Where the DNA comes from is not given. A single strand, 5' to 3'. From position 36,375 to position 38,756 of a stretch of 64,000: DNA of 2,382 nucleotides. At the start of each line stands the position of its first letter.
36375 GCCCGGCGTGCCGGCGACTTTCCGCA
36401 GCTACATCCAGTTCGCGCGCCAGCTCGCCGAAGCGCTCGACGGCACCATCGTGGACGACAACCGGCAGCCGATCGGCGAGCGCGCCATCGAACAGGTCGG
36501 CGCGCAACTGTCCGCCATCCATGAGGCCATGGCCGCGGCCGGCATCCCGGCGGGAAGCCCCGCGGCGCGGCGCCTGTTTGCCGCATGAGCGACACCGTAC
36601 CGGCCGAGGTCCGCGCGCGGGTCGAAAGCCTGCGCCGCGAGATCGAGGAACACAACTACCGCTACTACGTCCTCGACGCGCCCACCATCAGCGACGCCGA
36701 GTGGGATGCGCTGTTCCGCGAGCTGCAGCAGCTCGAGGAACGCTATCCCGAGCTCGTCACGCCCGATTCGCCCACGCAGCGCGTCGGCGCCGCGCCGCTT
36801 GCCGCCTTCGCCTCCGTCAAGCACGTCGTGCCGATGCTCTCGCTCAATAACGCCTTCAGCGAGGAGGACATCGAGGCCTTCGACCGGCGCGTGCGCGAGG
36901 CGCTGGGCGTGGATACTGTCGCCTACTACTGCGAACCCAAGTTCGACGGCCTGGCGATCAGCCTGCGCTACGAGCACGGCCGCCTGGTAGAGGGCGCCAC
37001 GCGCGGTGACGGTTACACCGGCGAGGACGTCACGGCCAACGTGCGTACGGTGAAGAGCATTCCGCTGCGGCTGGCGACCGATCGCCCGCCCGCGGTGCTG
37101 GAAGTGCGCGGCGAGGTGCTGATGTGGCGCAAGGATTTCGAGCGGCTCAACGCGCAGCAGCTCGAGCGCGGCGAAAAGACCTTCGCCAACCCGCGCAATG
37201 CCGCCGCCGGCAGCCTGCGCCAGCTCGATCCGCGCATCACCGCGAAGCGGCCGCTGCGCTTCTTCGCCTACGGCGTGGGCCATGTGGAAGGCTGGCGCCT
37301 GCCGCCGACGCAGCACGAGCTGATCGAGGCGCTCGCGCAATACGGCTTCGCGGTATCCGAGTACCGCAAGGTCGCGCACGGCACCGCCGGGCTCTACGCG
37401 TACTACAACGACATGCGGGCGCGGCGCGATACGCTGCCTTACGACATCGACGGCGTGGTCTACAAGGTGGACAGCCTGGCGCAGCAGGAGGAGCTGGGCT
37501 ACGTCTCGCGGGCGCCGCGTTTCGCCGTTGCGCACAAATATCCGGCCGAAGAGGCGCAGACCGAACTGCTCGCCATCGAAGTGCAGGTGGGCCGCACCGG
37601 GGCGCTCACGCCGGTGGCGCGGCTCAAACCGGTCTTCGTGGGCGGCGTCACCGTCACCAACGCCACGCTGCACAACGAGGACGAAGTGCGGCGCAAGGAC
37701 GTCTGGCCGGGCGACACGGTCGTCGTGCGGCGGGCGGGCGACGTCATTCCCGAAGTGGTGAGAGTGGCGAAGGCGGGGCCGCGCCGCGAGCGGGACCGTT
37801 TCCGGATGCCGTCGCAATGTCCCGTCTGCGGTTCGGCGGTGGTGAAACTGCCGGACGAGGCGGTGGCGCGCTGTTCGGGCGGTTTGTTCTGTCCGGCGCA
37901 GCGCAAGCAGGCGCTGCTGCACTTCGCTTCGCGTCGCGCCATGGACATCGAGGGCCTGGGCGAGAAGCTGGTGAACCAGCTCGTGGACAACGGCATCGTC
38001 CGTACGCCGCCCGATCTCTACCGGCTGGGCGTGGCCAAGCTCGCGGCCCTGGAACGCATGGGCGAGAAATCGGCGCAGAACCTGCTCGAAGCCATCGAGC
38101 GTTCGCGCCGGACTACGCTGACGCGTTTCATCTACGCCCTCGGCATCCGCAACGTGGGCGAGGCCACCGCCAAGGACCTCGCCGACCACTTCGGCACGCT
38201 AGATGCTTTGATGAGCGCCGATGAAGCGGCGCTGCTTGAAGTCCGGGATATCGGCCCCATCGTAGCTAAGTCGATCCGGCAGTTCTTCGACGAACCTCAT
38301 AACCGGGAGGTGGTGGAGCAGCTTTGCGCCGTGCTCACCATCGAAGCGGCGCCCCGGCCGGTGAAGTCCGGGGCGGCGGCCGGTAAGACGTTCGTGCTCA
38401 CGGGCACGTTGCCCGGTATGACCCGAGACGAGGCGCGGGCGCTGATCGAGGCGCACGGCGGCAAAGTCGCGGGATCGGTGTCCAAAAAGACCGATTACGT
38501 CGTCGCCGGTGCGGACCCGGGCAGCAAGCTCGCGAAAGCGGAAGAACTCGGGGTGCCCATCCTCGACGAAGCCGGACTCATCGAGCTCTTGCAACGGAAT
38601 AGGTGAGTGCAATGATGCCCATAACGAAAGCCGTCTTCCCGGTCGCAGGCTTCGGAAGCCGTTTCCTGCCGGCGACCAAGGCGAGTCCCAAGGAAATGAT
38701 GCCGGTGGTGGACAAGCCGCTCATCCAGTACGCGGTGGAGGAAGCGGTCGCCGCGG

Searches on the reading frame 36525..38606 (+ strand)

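Call 65: search_protein_families(library=pfam, proteins=[window:36525-38606:+], max_evalue=0.00001)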
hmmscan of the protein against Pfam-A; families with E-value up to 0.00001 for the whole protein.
window:36525-38606:+ (693 aa): 7 families
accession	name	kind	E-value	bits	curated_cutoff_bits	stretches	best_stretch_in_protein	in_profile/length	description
PF01653.23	DNA_ligase_aden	-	4.6e-101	338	27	1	93-342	2-253/253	NAD-dependent DNA ligase adenylation domain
PF03120.22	DNA_ligase_OB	-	4.7e-33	113.3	32.9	1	345-417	1-73/79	NAD-dependent DNA ligase OB-fold domain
PF12826.13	HHH_2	-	7.5e-27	93.7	27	1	534-597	1-64/64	Helix-hairpin-helix motif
PF14520.12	HHH_5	-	3.8e-19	69.3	27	2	473-525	5-56/57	Helix-hairpin-helix domain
PF00533.33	BRCT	-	6.5e-18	65.2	21.3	1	619-688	7-77/78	BRCA1 C Terminus (BRCT) domain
PF22745.1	Nlig-Ia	-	1.3e-10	42.2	27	1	31-79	4-52/92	DNA ligase-like, N-terminal NAD+-binding domain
PF03119.21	DNA_ligase_ZBD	-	1.8e-10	40.9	25.8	1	431-458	1-27/27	NAD-dependent DNA ligase C4 zinc finger domain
